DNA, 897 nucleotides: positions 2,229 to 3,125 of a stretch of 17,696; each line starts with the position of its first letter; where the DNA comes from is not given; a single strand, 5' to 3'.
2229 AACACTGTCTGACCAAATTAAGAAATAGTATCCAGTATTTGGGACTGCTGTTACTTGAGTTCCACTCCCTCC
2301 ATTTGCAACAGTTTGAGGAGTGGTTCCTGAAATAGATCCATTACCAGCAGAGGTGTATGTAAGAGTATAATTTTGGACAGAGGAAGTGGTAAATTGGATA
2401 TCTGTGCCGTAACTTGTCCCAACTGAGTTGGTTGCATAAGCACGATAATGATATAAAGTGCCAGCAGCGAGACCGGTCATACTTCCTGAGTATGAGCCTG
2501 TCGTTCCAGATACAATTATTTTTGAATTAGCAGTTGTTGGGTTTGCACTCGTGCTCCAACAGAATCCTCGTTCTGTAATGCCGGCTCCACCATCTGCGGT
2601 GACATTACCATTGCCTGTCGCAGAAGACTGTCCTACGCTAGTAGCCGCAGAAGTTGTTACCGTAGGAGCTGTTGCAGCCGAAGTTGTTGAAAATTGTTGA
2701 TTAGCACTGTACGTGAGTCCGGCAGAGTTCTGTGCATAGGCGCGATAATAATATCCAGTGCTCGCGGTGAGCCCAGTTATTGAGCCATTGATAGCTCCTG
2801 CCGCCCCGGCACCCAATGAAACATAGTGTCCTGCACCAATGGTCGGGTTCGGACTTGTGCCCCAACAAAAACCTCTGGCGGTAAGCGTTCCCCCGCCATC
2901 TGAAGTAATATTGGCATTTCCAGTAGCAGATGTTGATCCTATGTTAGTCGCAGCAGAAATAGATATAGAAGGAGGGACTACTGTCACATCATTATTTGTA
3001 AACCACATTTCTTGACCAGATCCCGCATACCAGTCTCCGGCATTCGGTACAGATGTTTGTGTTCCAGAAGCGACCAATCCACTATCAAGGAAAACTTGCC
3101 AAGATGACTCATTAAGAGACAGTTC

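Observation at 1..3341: Highly modular receptor-binding fibre: three FN3-like and two Listeria-Bacteroides repeats followed by at least 20 copies of a 23-aa acidic repeat, probably a beta-solenoid shaft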

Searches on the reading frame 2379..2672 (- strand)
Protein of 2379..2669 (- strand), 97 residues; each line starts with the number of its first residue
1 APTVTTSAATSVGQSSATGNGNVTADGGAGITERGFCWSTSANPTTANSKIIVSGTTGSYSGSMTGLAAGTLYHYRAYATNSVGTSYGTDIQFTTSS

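Call 17: search_protein_families(library=pfam, proteins=[window:2379-2669:-], max_evalue=10)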
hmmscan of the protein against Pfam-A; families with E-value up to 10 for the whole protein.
seq(97 aa): 2 families
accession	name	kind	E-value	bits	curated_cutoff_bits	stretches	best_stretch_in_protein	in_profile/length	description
PF16656.11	Pur_ac_phosph_N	-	0.006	17.6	30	1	41-95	42-93/93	Purple acid Phosphatase, N-terminal domain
PF25059.1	FN3_DSCAM-DSCAML_C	-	0.13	13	39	1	52-95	37-79/89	DSCAM/DSCAML C-terminal Fn3-like domain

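Call 51: search_solved_structures(query=A5, max_evalue=1, show_alignments=1)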
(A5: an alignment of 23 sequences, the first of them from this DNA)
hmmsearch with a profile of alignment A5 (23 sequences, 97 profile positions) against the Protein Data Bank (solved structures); distinct sequences matched with E-value up to 1: 63 (the best 60 are shown).
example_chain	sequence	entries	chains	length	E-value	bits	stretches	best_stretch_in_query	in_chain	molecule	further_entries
8q6t_I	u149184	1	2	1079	1.4e-08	37.8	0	28-87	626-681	Titin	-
8g4l_bm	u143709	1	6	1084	0.00099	22.3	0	63-87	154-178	Titin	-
5e55_A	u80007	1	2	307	0.0044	20.2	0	61-87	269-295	Contactin-6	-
4urt_B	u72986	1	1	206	0.0048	20.1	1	51-87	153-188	NETRIN RECEPTOR DCC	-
6xay_A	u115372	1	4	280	0.0048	20.1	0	52-87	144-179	Fibronectin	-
5x83_B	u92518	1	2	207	0.0049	20.1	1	51-87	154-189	Netrin receptor DCC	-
3p4l_A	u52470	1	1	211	0.0072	19.6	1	27-96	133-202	Neogenin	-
4bq8_A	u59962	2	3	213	0.0083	19.4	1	28-96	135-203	NEOGENIN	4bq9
7e72_E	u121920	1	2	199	0.013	18.8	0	8-87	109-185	Angiopoietin-1 receptor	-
5e53_A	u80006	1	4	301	0.013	18.7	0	58-87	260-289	Contactin-1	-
6z3m_E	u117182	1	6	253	0.013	18.7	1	28-96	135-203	Neogenin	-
3lpw_A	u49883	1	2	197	0.014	18.6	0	62-87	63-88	A77-A78 domain from Titin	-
4bq6_A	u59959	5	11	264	0.016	18.5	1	28-96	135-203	NEOGENIN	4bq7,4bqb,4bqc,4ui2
1x5k_A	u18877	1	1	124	0.022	18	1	27-96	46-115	Neogenin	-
5e4s_A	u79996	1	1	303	0.03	17.6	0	60-91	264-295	Contactin-4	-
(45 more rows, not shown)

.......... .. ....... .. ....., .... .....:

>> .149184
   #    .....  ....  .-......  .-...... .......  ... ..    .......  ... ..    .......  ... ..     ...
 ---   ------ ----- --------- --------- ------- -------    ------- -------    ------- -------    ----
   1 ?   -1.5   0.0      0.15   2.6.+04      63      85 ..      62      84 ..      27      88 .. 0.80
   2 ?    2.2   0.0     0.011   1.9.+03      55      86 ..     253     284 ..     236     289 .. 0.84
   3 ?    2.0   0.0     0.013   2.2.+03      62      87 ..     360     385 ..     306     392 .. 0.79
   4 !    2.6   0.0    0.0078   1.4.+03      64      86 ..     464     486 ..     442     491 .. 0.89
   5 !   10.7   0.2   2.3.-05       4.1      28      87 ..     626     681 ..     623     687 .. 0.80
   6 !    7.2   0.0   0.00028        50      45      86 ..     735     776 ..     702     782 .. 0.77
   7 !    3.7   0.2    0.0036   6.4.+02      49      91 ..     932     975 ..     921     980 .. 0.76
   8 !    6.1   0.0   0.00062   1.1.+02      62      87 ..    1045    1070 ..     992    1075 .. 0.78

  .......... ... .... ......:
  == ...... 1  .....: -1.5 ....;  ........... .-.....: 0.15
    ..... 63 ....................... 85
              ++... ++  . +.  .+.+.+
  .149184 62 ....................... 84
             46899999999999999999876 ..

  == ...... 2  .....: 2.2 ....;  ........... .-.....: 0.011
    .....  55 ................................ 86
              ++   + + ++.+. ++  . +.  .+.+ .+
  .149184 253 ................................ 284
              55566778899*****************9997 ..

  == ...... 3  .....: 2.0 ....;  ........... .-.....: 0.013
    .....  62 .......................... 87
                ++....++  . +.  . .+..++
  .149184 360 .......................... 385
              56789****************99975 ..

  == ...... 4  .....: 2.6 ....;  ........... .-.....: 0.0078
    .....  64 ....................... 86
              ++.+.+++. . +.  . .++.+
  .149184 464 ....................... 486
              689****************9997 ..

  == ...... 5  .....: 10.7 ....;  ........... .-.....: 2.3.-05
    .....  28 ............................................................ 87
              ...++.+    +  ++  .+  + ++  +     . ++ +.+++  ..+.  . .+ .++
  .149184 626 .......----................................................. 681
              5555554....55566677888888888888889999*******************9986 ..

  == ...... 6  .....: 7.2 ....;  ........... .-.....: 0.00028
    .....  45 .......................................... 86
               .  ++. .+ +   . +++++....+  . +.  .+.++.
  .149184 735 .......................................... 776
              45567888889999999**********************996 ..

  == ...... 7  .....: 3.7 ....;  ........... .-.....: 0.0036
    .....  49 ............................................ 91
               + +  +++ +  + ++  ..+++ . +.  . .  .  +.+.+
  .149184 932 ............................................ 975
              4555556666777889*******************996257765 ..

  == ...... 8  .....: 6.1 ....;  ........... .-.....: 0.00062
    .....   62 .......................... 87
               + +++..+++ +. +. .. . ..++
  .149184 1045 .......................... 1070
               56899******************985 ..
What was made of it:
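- On Fibronectin type III (fold level): Single-domain hits have E of about 5e-3 and mainly cover the E-F-G strand motif (call 51).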

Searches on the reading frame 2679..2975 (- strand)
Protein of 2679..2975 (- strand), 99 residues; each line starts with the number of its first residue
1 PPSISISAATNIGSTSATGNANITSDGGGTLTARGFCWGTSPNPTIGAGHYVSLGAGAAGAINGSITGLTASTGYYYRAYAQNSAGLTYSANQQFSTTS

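Call 17: search_protein_families(library=pfam, proteins=[window:2679-2975:-], max_evalue=10)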
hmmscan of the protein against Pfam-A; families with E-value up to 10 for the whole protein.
seq(99 aa): 2 families
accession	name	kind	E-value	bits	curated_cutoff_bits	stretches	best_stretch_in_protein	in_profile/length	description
PF16656.11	Pur_ac_phosph_N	-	0.0071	17.3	30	1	65-97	64-93/93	Purple acid Phosphatase, N-terminal domain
PF25059.1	FN3_DSCAM-DSCAML_C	-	0.2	12.4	39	1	65-98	48-80/89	DSCAM/DSCAML C-terminal Fn3-like domain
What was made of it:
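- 2682..2978 (-): FN3-like module 1 (aa 122-220). Below Pfam cut-offs (call 17).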
